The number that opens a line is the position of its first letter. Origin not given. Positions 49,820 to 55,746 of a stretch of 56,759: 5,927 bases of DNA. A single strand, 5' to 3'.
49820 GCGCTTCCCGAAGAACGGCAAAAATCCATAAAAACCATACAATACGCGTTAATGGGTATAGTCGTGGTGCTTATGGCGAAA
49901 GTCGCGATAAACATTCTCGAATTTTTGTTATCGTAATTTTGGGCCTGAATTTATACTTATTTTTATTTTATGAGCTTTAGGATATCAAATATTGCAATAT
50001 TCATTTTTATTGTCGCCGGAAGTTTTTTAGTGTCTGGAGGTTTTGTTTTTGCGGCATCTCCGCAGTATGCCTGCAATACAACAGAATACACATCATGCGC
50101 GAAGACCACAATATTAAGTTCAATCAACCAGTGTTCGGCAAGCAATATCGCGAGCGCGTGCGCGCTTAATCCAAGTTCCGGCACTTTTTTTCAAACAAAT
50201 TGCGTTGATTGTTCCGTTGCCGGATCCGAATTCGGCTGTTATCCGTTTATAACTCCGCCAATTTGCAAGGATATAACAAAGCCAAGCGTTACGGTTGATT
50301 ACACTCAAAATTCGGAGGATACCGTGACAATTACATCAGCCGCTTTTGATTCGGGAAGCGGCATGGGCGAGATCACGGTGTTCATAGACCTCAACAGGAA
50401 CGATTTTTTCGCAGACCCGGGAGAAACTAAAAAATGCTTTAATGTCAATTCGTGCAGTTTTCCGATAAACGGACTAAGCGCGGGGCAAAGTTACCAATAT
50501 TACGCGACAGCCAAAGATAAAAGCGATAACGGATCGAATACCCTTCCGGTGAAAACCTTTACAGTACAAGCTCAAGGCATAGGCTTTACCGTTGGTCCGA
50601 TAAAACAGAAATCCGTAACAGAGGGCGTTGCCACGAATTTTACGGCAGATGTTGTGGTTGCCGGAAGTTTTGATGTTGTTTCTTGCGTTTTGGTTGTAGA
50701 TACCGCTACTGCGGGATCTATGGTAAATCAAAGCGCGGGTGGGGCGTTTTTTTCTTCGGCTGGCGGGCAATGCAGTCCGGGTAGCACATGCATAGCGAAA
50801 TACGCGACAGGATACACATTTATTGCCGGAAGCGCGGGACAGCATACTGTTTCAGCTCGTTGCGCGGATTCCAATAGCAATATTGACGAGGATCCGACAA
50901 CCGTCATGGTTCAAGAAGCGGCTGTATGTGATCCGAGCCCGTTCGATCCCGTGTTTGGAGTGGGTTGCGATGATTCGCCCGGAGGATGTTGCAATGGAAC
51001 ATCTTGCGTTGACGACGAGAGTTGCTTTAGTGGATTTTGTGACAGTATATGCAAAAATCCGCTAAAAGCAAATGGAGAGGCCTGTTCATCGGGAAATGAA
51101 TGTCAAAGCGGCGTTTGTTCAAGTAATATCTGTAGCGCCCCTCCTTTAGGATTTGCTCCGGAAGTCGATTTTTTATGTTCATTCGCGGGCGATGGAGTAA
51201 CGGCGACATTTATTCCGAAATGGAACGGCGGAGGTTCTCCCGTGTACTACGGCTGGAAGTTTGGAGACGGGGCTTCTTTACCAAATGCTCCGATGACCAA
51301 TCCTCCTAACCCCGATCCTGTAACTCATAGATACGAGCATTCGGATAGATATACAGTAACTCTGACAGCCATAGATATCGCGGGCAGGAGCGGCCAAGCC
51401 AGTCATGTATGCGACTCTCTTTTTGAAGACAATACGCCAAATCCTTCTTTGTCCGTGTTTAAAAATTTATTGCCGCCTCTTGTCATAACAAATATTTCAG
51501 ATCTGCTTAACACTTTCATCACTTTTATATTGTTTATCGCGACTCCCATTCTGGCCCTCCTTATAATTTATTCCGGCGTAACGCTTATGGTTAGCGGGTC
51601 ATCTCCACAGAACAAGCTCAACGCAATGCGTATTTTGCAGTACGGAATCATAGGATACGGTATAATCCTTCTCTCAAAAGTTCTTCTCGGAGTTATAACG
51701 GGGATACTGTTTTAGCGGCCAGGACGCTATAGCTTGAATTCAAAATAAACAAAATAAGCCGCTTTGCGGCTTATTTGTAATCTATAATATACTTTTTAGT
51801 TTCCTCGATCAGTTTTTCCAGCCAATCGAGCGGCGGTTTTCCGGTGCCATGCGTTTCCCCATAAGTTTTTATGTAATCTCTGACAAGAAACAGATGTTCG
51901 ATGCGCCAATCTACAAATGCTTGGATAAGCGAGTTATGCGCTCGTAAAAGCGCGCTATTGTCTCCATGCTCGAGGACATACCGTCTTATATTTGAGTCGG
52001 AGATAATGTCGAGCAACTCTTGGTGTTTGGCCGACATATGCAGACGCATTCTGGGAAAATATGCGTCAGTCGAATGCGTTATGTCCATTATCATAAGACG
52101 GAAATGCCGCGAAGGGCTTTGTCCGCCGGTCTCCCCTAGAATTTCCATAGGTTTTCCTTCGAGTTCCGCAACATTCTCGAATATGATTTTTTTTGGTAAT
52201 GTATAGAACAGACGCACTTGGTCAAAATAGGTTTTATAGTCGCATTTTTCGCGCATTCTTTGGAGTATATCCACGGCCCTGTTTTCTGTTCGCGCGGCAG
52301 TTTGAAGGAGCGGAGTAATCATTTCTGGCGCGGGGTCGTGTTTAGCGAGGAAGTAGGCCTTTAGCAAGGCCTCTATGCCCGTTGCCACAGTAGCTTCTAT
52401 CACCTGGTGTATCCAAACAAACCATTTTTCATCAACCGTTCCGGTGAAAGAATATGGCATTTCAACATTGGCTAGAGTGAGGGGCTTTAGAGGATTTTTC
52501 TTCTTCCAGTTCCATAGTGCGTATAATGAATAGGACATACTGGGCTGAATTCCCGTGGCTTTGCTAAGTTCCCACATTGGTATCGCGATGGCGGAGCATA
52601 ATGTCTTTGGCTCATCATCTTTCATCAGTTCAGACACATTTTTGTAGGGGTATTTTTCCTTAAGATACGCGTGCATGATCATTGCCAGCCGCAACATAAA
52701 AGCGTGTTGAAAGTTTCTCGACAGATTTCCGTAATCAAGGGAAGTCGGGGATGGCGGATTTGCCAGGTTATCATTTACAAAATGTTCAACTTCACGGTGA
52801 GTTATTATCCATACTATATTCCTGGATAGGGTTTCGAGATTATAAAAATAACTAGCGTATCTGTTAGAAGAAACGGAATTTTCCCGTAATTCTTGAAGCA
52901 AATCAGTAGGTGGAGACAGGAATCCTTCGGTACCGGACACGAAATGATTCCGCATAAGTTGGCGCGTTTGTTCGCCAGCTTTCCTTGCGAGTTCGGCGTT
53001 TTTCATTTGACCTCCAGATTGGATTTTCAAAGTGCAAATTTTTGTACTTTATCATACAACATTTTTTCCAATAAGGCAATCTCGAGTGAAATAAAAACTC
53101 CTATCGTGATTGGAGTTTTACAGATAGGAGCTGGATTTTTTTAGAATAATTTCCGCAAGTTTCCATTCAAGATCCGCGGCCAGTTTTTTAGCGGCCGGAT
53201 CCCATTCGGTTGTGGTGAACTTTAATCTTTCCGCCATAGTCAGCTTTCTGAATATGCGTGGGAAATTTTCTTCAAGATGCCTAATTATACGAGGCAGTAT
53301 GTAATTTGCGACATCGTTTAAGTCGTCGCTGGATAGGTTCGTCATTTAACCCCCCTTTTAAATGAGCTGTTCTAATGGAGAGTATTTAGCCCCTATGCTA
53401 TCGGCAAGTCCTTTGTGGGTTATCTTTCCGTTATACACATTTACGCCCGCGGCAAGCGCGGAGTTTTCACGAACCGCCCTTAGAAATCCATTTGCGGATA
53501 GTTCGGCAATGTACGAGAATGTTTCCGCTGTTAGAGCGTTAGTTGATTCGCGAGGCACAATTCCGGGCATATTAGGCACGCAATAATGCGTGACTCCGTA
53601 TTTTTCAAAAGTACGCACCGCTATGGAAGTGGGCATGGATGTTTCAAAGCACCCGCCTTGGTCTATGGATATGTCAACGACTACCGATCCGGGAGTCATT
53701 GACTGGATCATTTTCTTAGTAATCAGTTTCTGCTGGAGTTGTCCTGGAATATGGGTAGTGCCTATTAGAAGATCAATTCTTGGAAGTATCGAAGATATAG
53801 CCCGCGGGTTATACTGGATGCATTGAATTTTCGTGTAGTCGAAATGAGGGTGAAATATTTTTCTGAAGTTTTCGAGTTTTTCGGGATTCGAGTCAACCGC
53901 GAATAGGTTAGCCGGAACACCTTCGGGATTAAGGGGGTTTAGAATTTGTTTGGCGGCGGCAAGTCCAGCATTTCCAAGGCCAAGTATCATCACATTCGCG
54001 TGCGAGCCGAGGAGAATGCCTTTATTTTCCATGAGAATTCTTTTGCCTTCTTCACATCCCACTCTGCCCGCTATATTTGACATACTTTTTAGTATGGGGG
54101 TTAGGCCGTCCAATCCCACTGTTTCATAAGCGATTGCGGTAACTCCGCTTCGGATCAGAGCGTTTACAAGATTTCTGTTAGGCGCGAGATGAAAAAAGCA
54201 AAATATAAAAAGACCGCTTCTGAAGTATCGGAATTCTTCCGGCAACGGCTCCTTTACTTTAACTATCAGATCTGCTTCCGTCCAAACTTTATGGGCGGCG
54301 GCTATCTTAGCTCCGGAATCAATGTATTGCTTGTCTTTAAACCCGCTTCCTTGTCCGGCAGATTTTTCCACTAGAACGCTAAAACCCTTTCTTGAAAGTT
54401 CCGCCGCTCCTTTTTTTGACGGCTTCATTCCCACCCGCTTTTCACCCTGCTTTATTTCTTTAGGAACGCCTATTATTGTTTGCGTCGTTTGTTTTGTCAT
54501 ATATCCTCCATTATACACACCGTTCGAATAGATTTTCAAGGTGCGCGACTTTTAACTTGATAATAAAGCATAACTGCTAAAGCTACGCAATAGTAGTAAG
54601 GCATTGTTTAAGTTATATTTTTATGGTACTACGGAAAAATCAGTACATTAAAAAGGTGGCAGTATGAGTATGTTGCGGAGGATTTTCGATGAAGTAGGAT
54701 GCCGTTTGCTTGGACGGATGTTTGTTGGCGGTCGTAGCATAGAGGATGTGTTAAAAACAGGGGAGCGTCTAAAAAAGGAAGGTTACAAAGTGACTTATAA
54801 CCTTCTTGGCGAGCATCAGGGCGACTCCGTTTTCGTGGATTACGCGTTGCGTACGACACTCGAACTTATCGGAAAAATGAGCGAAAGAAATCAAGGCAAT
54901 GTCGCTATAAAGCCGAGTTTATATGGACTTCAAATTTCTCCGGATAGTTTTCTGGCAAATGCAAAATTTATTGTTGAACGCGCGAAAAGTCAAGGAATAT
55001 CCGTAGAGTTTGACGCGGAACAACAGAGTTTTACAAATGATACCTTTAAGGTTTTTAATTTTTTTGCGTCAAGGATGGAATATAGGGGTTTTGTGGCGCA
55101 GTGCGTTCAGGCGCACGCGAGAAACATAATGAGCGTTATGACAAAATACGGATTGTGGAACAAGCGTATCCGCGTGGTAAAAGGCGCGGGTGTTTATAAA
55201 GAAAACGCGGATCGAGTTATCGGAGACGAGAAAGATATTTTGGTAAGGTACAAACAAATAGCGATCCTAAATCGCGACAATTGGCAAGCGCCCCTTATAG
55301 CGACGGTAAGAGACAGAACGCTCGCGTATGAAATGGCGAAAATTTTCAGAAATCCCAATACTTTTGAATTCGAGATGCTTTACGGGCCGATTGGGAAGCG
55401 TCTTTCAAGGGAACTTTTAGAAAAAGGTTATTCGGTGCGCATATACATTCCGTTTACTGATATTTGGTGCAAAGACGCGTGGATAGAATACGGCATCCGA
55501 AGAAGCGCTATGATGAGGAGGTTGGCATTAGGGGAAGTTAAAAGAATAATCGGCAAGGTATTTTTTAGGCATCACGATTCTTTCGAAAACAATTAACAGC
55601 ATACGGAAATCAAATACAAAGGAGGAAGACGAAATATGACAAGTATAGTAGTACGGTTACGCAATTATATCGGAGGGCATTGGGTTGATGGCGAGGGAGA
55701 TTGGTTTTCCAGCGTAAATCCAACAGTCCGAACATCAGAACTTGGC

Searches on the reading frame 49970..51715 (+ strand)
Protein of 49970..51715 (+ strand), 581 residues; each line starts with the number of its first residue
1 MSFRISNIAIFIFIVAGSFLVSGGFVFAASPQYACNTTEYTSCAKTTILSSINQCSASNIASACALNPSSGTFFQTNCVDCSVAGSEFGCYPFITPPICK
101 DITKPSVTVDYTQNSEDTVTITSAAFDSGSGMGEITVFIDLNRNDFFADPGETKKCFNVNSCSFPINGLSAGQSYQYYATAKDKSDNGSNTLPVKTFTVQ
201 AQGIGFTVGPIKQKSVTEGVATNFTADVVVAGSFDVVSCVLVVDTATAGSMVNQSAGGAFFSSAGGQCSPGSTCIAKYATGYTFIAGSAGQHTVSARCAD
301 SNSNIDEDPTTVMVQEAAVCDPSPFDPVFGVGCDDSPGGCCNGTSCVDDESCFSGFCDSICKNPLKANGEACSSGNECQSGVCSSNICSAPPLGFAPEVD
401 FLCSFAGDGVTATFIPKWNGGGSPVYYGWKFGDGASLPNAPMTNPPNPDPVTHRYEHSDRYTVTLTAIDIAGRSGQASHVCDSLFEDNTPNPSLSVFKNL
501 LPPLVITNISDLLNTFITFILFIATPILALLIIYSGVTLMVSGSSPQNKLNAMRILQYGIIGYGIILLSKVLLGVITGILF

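Call 8: search_protein_families(library=pfam, proteins=[window:49970-51715:+], max_evalue=0.00001)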
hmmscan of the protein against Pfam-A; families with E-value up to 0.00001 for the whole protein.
window:49970-51715:+ (581 aa): 3 families
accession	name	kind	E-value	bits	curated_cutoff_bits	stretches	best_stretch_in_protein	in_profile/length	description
PF00801.26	PKD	-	2.3e-10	40.8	23.5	1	411-480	16-78/80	PKD domain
PF18895.5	T4SS_pilin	-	8.2e-09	35.9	26.6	1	508-576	4-71/71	Type IV secretion system pilin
PF18911.6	PKD_4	-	1.4e-07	31.9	27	1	411-476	21-77/85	PKD domain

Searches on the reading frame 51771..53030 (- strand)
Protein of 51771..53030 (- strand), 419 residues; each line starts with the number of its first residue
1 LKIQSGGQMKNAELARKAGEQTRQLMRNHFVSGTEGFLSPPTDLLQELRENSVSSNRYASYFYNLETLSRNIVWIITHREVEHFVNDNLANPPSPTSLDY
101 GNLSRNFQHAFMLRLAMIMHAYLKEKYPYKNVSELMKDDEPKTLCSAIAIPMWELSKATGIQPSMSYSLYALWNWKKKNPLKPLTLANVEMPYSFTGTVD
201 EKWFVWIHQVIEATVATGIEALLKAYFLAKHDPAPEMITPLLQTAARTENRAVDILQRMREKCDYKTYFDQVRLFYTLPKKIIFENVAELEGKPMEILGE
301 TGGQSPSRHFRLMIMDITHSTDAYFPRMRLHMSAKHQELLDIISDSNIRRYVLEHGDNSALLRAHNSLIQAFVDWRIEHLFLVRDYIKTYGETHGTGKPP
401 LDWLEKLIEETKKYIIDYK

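Call 79: search_protein_families(library=pfam, proteins=[window:51771-53030:-], max_evalue=0.01)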
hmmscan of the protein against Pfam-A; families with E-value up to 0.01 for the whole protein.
window:51771-53030:- (419 aa): 1 family
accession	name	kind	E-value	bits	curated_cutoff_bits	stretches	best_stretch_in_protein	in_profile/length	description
PF01231.23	IDO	-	1.4e-45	156.2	26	1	104-388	65-358/412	Indoleamine 2,3-dioxygenase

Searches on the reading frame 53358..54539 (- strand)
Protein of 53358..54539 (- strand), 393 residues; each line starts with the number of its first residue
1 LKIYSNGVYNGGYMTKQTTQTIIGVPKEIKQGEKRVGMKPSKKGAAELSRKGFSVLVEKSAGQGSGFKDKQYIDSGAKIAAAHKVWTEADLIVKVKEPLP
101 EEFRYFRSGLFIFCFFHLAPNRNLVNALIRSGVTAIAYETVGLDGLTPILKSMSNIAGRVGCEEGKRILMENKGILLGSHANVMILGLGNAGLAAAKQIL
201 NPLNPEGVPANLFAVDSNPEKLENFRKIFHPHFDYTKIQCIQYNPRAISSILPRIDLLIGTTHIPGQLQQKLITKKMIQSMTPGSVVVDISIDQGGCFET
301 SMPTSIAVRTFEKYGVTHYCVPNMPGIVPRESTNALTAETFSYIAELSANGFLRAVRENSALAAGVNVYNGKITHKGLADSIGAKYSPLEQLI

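Call 79: search_protein_families(library=pfam, proteins=[window:53358-54539:-], max_evalue=0.01)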
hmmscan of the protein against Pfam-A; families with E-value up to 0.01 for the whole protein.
window:53358-54539:- (393 aa): 2 families
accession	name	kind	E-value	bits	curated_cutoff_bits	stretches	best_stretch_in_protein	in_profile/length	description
PF01262.27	AlaDh_PNT_C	-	1.6e-53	181.8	23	1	179-376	27-214/214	Alanine dehydrogenase/PNT, C-terminal domain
PF05222.21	AlaDh_PNT_N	-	2e-41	141.9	30.4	1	24-157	1-136/136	Alanine dehydrogenase/PNT, N-terminal domain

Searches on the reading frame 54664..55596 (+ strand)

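Call 79: search_protein_families(library=pfam, proteins=[window:54664-55596:+], max_evalue=0.01)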
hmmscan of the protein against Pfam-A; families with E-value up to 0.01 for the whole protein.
window:54664-55596:+ (310 aa): 2 families
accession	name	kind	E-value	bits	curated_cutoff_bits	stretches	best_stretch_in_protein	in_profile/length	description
PF01619.24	Pro_dh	-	3.8e-19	69.7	27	1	29-280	1-265/278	Proline dehydrogenase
PF03805.18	CLAG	-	0.008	14.3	24.5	1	118-258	710-843/1286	Cytoadherence-linked asexual protein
